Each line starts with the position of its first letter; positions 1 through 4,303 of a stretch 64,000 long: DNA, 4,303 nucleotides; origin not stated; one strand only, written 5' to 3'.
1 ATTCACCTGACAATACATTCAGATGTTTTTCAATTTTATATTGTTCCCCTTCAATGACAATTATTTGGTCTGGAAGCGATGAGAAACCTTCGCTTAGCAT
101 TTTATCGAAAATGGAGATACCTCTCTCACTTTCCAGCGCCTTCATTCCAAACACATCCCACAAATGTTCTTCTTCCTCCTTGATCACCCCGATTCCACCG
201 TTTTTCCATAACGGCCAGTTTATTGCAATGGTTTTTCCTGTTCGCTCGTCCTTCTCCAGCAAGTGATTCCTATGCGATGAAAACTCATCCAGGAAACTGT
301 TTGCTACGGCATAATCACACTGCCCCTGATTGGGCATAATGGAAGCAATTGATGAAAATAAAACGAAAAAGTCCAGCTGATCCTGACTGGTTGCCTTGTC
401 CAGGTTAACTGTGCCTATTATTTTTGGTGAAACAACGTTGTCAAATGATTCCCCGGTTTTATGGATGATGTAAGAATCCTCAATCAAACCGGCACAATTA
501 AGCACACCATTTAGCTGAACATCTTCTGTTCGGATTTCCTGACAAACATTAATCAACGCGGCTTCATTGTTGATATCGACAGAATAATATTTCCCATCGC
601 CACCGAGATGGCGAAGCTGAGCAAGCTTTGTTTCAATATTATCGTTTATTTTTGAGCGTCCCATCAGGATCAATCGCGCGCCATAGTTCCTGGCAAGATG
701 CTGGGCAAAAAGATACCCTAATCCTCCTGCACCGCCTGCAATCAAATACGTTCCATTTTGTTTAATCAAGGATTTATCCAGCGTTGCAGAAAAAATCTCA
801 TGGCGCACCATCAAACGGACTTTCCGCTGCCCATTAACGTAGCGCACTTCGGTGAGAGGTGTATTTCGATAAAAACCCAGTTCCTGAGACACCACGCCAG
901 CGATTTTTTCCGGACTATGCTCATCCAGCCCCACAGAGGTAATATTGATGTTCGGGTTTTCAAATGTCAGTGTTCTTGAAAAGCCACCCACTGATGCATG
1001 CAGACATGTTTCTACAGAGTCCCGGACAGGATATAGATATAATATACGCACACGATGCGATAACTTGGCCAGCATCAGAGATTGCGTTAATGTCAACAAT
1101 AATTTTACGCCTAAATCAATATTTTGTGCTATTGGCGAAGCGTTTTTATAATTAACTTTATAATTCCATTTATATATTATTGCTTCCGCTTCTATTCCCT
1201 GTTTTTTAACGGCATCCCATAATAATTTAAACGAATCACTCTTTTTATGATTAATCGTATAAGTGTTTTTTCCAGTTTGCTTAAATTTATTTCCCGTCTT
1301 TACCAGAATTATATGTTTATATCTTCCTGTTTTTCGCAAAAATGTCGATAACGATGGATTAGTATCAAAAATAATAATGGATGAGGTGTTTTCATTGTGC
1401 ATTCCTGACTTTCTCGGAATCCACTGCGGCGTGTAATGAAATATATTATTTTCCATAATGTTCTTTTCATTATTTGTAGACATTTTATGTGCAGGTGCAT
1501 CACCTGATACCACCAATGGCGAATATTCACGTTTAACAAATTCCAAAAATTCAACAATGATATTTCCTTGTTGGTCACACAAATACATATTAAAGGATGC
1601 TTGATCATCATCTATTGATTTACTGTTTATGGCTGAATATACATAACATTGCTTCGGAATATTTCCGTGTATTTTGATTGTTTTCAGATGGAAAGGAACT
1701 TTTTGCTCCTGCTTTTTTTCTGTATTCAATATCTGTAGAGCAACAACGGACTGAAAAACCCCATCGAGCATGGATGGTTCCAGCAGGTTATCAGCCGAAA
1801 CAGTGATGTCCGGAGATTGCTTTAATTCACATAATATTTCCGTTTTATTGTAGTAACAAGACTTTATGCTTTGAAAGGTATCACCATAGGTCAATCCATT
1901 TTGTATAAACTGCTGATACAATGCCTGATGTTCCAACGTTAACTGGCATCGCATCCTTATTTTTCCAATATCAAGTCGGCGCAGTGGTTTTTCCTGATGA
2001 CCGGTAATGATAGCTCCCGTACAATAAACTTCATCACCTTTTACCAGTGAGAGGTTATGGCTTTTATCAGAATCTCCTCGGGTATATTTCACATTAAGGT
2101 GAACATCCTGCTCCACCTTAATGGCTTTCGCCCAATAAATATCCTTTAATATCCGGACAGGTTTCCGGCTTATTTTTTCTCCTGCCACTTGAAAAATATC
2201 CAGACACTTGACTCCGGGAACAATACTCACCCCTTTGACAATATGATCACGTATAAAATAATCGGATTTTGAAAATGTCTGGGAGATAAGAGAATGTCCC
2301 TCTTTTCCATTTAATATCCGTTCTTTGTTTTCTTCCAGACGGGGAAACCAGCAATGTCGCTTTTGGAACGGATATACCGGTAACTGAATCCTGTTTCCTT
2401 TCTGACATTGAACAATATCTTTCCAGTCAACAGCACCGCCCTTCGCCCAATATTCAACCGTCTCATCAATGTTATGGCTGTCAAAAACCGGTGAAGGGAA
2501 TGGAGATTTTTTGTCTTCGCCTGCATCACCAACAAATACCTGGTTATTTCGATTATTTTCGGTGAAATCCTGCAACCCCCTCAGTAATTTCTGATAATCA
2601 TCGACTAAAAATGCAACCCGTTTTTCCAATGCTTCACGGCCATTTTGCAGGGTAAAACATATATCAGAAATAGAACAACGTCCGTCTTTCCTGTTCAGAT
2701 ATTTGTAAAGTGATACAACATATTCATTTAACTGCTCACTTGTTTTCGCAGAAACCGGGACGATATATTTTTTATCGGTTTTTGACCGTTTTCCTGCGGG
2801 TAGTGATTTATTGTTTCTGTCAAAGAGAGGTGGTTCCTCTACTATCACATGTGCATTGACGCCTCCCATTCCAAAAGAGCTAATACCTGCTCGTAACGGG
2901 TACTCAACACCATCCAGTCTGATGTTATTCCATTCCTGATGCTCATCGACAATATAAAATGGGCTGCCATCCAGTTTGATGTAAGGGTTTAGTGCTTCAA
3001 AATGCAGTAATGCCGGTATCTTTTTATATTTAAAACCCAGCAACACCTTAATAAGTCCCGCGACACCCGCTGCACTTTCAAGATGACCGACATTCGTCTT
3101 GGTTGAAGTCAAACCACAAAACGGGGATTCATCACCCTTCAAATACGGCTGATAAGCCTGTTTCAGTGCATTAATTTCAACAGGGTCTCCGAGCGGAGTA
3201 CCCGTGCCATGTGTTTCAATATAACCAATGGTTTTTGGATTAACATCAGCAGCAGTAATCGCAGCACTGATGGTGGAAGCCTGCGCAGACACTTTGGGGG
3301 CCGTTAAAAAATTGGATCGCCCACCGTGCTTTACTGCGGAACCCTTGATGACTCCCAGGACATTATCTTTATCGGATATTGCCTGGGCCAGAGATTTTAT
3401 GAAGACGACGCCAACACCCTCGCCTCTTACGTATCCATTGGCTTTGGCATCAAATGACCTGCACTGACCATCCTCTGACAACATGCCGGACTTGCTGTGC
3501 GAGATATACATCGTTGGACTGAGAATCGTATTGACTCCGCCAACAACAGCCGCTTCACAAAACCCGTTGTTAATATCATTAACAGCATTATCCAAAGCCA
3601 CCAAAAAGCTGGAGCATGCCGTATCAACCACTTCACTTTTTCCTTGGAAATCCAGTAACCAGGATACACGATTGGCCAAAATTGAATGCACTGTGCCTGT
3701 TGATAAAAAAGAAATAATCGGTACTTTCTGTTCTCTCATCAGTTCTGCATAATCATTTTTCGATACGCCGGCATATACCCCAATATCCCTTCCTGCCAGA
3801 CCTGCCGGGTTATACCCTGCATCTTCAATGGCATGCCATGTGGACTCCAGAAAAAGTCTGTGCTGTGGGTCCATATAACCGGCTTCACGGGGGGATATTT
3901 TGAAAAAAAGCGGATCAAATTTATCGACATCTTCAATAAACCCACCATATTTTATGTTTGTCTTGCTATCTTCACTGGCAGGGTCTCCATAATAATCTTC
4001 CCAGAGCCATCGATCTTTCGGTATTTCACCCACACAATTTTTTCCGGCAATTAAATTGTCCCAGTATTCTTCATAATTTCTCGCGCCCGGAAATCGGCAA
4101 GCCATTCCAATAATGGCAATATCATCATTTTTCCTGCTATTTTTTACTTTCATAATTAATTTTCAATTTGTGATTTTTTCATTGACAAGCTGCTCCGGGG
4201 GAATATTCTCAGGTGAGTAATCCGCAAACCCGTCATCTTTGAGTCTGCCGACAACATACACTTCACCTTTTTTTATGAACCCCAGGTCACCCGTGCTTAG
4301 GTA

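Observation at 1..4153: Hidden, edge-truncated AT-less (trans-AT-type) PKS in an AT-rich island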

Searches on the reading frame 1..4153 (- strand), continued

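Call 52: search_protein_families(library=pfam, proteins=[L014:2008-3267:+, L014:2968-4227:+, L014:3928-5304:+, L014:11183-12442:+, L014:12263-13522:+, L014:13343-14602:+, L014:14423-15682:+, L014:15503-16657:+, L014:17729-18664:+, L014:19113-20087:+], max_evalue=0.001)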
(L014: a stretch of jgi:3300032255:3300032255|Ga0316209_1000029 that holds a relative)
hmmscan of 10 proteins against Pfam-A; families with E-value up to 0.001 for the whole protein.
L014:2008-3267:+ (420 aa): 1 family
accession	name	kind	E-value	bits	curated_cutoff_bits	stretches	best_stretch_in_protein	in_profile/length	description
PF00550.31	PP-binding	-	7.2e-16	58.6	20.8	1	322-387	2-67/67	Phosphopantetheine attachment site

L014:2968-4227:+ (420 aa): 2 families
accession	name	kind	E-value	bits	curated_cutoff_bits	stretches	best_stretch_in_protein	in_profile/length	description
PF00109.32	ketoacyl-synt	-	2.9e-80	270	20.8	1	132-377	2-252/252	Beta-ketoacyl synthase, N-terminal domain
PF00550.31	PP-binding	-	1e-15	58.1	20.8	1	2-67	2-67/67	Phosphopantetheine attachment site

L014:3928-5304:+ (459 aa): 5 families
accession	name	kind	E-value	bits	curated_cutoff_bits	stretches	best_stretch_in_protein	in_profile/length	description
PF02801.28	Ketoacyl-synt_C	-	2.5e-34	118.3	20.8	1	65-197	1-117/119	Beta-ketoacyl synthase, C-terminal domain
PF22336.2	RhiE-like_linker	-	6.5e-17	61.7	27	1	272-335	1-63/67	RhiE-like, KS-MAT linker domain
PF00109.32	ketoacyl-synt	-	8.6e-17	62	20.8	1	1-57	196-252/252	Beta-ketoacyl synthase, N-terminal domain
PF16197.11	KAsynt_C_assoc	-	7e-14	52.6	33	1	202-316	2-106/111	Ketoacyl-synthetase C-terminal extension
PF22621.2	CurL-like_PKS_C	-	8e-14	51.8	27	1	269-330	1-62/64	CurL-like, PKS C-terminal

L014:11183-12442:+ (420 aa): 3 families
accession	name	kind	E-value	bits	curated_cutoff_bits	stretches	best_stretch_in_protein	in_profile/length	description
PF00109.32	ketoacyl-synt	-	3.2e-90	302.6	20.8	1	17-262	2-252/252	Beta-ketoacyl synthase, N-terminal domain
PF02801.28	Ketoacyl-synt_C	-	1.1e-34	119.5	20.8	1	270-394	1-118/119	Beta-ketoacyl synthase, C-terminal domain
PF00108.29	Thiolase_N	-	1e-05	25.5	26.4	1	177-214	78-115/260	Thiolase, N-terminal domain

L014:12263-13522:+ (420 aa): 5 families
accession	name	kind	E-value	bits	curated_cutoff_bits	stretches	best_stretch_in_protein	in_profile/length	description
PF22336.2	RhiE-like_linker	-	1.2e-17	64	27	1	113-178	1-65/67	RhiE-like, KS-MAT linker domain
PF22621.2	CurL-like_PKS_C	-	2.5e-13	50.2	27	1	111-172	2-63/64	CurL-like, PKS C-terminal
PF16197.11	KAsynt_C_assoc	-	4.6e-12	46.8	33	1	38-157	2-106/111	Ketoacyl-synthetase C-terminal extension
PF02801.28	Ketoacyl-synt_C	-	3e-08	34.1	20.8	1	1-34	85-118/119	Beta-ketoacyl synthase, C-terminal domain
PF00550.31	PP-binding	-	4.3e-08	33.7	20.8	1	354-418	2-67/67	Phosphopantetheine attachment site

L014:13343-14602:+ (420 aa): 4 families
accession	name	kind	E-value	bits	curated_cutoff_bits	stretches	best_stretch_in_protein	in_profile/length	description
PF00109.32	ketoacyl-synt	-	5.5e-63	213.3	20.8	1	97-334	2-250/252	Beta-ketoacyl synthase, N-terminal domain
PF02801.28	Ketoacyl-synt_C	-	2.9e-21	76.1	20.8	1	344-415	1-73/119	Beta-ketoacyl synthase, C-terminal domain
PF00550.31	PP-binding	-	1.3e-06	29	20.8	1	2-58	10-67/67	Phosphopantetheine attachment site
PF00108.29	Thiolase_N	-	4.7e-05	23.3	26.4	1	249-286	76-113/260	Thiolase, N-terminal domain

L014:14423-15682:+ (420 aa): 5 families
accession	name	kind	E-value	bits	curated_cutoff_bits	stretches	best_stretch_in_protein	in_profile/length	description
PF02801.28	Ketoacyl-synt_C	-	1.3e-32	112.8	20.8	1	2-98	20-116/119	Beta-ketoacyl synthase, C-terminal domain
PF16197.11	KAsynt_C_assoc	-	3.6e-13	50.3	33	1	105-199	2-88/111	Ketoacyl-synthetase C-terminal extension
PF22336.2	RhiE-like_linker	-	7.6e-09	35.9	27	1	175-246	2-66/67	RhiE-like, KS-MAT linker domain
PF22621.2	CurL-like_PKS_C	-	5e-07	30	27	1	171-235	1-60/64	CurL-like, PKS C-terminal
PF00550.31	PP-binding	-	7.8e-06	26.5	20.8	1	354-409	3-59/67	Phosphopantetheine attachment site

L014:15503-16657:+ (385 aa): 3 families
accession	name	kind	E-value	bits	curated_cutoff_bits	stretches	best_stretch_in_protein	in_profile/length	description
PF00561.26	Abhydrolase_1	-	4.8e-19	69.4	25.8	1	138-255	1-117/245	alpha/beta hydrolase fold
PF12697.13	Abhydrolase_6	-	1.8e-10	42.3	26.3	1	140-369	1-208/217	Alpha/beta hydrolase family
PF12146.15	Hydrolase_4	-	4.7e-09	36.3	27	1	184-366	53-233/239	Serine aminopeptidase, S33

L014:17729-18664:+ (311 aa): 2 families
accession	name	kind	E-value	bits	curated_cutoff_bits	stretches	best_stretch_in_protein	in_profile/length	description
PF00685.33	Sulfotransfer_1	-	1.3e-33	117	22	1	29-292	2-251/255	Sulfotransferase domain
PF13469.12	Sulfotransfer_3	-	4.6e-06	27.5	27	0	176-225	165-215/216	Sulfotransferase family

L014:19113-20087:+ (324 aa): 0 families

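Call 53: search_solved_structures(query=L014:17729-18664:+, max_evalue=0.01)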
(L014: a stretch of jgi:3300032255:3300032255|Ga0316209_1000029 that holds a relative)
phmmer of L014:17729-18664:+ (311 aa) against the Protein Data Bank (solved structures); distinct sequences matched with E-value up to 0.01: 43.
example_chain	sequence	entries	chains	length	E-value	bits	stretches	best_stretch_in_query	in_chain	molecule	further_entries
1x8j_A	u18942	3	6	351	1.3e-16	63.8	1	176-290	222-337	retinol dehydratase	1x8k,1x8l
1fmj_A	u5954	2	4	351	6.3e-16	61.5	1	176-290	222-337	RETINOL DEHYDRATASE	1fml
1cjm_A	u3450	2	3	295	9.4e-16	61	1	23-246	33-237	PROTEIN (ARYL SULFOTRANSFERASE) | Monoamine-sulfating phenol sulfotransferase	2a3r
2z5f_A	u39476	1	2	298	1.5e-15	60.3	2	14-126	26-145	Sulfotransferase family cytosolic 1B member 1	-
3ckl_A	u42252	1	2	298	1.6e-15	60.2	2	14-126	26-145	Sulfotransferase family cytosolic 1B member 1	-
3bfx_A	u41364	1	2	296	1.7e-15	60.1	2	166-274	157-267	Sulfotransferase 1C2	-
1hy3_A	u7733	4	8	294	2.8e-15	59.4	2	174-274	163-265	ESTROGEN SULFOTRANSFERASE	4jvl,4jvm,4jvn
1z28_A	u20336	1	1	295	3.3e-15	59.2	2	23-144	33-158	Phenol-sulfating phenol sulfotransferase 1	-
3qvu_A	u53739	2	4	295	3.6e-15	59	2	23-130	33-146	Sulfotransferase 1A1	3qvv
1g3m_A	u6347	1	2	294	3.6e-15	59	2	174-273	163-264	ESTROGEN SULFOTRANSFERASE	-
3u3r_A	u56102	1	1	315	6.5e-15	58.2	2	23-143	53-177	Sulfotransferase 1A1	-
4gra_A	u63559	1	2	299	7.1e-15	58.1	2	23-144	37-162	Sulfotransferase 1A1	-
1ls6_A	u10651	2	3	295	8.4e-15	57.8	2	23-144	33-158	aryl sulfotransferase | Sulfotransferase 1A1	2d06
3u3j_A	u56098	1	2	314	9.8e-15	57.6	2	23-143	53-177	Sulfotransferase 1A1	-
3u3k_A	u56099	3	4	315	1e-14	57.6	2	23-143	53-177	Sulfotransferase 1A1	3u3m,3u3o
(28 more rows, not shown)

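Call 54: search_solved_structures(query=L014:15800-16657:+, max_evalue=0.01)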
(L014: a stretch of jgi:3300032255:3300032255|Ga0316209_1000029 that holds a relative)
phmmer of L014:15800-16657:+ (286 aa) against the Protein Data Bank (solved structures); distinct sequences matched with E-value up to 0.01: 95 (the best 60 are shown).
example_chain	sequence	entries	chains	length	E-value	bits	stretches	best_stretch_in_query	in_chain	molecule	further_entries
8v16_C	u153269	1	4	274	6.1e-12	49.2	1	25-268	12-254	Esterase 1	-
6eb3_A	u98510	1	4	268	6.6e-12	49.1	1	25-268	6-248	Est1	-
8ynv_A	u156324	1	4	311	1.2e-09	41.7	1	8-144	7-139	poly(3-hydroxybutyrate) depolymerase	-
8ynw_A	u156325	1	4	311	3e-09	40.3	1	8-144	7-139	Poly(3-hydroxybutyrate) depolymerase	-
5ng7_A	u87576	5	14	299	4.7e-08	36.4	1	19-142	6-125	epoxide hydrolase | Alpha/beta epoxide hydrolase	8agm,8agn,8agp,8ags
2ock_A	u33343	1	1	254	8.3e-08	35.6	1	18-153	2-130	Valacyclovir hydrolase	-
3om8_A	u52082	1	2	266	8.6e-08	35.6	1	27-241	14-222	Probable hydrolase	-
2ocg_A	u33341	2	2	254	1.1e-07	35.2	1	18-153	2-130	Valacyclovir hydrolase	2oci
1wom_A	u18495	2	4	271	2.5e-07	34.1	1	34-283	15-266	Sigma factor sigB regulation protein rsbQ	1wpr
2ocl_A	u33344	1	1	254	3e-07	33.8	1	18-153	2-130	Valacyclovir hydrolase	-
5jd6_A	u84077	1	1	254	1.3e-06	31.8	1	114-285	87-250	MGS-MChE2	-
2d0d_A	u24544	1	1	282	4.8e-06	29.9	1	28-285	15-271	2-hydroxy-6-oxo-7-methylocta-2,4-dienoate hydrolase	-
4uhh_A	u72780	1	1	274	8.2e-06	29.1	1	33-283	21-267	ESTERASE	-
4uhc_A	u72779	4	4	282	9.1e-06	28.9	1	34-283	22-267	ESTERASE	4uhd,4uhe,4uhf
7ots_A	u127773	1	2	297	1.2e-05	28.6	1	36-156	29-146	Monoacylglycerol lipase ABHD6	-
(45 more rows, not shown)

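Call 55: search_solved_structures(query=L014:19113-20087:+, max_evalue=1)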
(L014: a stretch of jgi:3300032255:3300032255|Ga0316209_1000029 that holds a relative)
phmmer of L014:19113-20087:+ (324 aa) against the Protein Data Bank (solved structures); distinct sequences matched with E-value up to 1: 0.
